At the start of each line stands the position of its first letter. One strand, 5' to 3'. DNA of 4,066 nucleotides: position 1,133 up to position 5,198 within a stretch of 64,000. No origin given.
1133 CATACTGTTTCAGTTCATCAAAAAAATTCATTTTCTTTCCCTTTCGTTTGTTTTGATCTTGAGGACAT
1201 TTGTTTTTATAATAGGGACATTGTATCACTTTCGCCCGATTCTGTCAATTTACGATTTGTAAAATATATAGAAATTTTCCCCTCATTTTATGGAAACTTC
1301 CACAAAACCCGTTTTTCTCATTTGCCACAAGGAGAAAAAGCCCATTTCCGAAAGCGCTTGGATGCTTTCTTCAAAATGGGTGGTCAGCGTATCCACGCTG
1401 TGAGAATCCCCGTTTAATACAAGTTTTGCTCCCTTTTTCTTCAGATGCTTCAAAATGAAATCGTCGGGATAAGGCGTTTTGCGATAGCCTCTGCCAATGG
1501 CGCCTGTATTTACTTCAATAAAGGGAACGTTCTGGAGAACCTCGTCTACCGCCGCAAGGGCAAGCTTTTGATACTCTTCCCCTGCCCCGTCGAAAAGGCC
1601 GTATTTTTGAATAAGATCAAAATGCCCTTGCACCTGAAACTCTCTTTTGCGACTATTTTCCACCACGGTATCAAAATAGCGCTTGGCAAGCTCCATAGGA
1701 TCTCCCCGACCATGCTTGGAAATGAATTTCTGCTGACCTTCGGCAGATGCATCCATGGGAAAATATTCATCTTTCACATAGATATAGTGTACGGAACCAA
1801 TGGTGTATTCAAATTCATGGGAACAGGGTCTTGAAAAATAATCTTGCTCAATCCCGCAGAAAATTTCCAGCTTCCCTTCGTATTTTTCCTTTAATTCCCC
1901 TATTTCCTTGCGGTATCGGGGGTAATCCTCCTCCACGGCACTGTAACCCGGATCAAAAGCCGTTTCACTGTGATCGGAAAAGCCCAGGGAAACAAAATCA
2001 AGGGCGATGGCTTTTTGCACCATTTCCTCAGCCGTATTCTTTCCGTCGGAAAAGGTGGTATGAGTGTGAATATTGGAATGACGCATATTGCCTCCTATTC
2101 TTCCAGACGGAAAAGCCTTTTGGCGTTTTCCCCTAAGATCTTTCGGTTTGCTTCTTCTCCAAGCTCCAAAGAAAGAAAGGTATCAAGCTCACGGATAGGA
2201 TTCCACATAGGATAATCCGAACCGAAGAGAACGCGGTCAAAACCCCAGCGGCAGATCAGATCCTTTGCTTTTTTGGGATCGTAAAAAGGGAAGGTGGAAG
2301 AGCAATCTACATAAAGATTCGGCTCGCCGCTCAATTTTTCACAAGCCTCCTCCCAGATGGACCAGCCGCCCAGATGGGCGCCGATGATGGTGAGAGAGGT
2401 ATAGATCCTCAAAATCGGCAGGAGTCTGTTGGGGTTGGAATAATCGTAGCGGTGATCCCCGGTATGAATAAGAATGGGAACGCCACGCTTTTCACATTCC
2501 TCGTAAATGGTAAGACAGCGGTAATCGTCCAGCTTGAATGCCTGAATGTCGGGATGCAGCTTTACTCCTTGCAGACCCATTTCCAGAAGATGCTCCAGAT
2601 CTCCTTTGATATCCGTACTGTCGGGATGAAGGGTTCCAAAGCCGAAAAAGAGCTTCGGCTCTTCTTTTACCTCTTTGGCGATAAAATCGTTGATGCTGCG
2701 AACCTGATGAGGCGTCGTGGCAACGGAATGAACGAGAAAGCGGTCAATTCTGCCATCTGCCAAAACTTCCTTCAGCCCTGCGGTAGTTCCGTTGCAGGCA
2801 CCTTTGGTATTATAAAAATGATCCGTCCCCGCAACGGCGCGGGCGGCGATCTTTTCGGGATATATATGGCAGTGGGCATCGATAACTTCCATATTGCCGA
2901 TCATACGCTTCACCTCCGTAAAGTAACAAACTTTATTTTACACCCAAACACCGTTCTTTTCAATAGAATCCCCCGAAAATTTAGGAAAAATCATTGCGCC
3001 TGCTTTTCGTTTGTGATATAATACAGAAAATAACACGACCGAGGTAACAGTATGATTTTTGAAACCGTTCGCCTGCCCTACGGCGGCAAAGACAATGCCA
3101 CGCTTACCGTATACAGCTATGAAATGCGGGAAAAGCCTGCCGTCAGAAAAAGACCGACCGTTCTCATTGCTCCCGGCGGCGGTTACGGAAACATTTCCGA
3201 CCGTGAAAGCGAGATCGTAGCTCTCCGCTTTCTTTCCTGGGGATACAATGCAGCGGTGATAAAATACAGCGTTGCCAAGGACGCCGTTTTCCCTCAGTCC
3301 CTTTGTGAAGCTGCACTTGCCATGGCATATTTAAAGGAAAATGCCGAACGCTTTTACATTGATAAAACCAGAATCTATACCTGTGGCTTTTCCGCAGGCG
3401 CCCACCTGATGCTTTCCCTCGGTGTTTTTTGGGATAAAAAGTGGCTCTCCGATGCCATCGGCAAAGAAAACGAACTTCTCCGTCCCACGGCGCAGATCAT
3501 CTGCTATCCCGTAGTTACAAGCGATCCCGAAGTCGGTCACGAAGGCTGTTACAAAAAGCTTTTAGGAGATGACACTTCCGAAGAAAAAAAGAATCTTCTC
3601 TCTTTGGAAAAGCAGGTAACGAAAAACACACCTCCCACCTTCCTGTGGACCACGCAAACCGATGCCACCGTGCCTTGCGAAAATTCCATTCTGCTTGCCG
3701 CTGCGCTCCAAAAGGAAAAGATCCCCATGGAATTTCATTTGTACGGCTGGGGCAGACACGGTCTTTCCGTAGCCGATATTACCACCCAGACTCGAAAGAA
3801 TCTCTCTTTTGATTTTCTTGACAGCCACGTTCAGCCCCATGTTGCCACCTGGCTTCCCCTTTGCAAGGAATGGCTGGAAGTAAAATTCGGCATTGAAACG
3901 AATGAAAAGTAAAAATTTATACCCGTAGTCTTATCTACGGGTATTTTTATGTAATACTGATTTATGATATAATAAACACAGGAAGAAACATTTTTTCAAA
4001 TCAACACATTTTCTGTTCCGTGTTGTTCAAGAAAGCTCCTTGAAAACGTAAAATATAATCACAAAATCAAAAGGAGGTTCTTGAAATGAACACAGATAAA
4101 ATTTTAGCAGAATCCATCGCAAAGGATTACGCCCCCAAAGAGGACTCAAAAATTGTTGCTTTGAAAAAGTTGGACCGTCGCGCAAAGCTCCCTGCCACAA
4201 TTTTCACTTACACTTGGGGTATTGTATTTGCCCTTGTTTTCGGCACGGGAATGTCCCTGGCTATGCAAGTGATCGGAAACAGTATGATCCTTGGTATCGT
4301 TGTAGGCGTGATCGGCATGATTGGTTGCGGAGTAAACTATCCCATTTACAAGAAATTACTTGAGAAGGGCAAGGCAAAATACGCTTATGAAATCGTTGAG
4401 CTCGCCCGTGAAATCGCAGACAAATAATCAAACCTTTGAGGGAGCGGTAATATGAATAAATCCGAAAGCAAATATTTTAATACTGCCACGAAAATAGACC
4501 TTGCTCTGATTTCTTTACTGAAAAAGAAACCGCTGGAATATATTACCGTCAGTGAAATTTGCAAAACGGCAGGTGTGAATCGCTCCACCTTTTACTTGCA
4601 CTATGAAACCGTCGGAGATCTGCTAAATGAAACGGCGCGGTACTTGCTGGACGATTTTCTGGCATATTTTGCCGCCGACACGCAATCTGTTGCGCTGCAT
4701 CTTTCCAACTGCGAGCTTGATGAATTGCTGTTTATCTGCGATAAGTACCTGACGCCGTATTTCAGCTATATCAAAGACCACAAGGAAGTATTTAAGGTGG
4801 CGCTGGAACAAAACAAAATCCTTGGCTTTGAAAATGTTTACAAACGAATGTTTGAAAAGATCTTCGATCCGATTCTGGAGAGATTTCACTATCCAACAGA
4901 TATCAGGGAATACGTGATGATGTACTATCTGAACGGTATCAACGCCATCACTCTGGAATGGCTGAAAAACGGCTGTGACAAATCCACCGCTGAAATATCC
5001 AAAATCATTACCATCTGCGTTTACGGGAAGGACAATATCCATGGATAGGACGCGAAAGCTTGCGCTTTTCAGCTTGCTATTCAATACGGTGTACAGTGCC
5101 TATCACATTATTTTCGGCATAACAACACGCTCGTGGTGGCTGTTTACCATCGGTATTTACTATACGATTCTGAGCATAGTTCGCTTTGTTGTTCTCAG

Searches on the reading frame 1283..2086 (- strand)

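Call 45: search_protein_families(library=pfam, proteins=[window:1283-2086:-], max_evalue=0.0001)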
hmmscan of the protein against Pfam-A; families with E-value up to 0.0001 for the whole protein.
window:1283-2086:- (267 aa): 1 family
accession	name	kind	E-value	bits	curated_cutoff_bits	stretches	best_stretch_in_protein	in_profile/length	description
PF02811.25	PHP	-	4.8e-19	69.7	26.4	1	6-194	2-163/164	PHP domain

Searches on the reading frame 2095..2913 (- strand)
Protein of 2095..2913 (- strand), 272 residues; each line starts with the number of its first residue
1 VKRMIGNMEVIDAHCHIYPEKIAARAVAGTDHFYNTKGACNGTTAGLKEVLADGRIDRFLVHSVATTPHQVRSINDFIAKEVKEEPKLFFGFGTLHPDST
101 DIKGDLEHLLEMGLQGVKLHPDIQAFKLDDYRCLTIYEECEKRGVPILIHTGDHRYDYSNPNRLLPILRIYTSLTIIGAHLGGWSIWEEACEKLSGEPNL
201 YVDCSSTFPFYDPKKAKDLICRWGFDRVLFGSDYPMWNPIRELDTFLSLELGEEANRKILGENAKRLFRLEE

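Call 45: search_protein_families(library=pfam, proteins=[window:2095-2913:-], max_evalue=0.0001)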
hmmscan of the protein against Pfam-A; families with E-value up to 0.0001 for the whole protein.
window:2095-2913:- (272 aa): 1 family
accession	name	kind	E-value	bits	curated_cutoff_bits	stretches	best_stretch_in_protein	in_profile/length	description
PF04909.20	Amidohydro_2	-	8.5e-37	127.9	26.4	1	11-270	1-289/289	Amidohydrolase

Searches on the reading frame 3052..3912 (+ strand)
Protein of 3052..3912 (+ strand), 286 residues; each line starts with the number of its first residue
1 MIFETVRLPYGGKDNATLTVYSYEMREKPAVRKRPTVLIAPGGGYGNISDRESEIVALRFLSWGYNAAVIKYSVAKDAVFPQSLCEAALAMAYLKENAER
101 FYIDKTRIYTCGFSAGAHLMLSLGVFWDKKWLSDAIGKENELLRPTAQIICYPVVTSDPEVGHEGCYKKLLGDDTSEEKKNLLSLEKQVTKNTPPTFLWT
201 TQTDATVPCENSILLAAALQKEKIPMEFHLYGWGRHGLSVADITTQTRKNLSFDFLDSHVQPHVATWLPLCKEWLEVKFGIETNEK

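Call 45: search_protein_families(library=pfam, proteins=[window:3052-3912:+], max_evalue=0.0001)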
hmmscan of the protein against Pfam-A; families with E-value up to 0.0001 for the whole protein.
window:3052-3912:+ (286 aa): 3 families
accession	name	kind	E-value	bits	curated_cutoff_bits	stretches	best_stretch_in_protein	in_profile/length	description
PF20434.5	BD-FAE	-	2.8e-22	79.7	26.8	1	32-219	11-215/215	BD-FAE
PF07859.19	Abhydrolase_3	-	3e-10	40.6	25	1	66-171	31-144/210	alpha/beta hydrolase fold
PF00326.27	Peptidase_S9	-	1.4e-09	38.2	22.6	1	185-261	134-211/213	Prolyl oligopeptidase family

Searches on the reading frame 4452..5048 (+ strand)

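Call 45: search_protein_families(library=pfam, proteins=[window:4452-5048:+], max_evalue=0.0001)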
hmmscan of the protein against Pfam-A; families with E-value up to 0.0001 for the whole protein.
window:4452-5048:+ (198 aa): 2 families
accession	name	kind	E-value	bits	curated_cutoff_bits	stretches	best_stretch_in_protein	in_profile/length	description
PF14278.11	TetR_C_8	-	4.4e-13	49.6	26.1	1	99-189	6-100/103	Transcriptional regulator C-terminal region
PF00440.29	TetR_N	-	4e-05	23.8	24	1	21-60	7-46/47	Bacterial regulatory proteins, tetR family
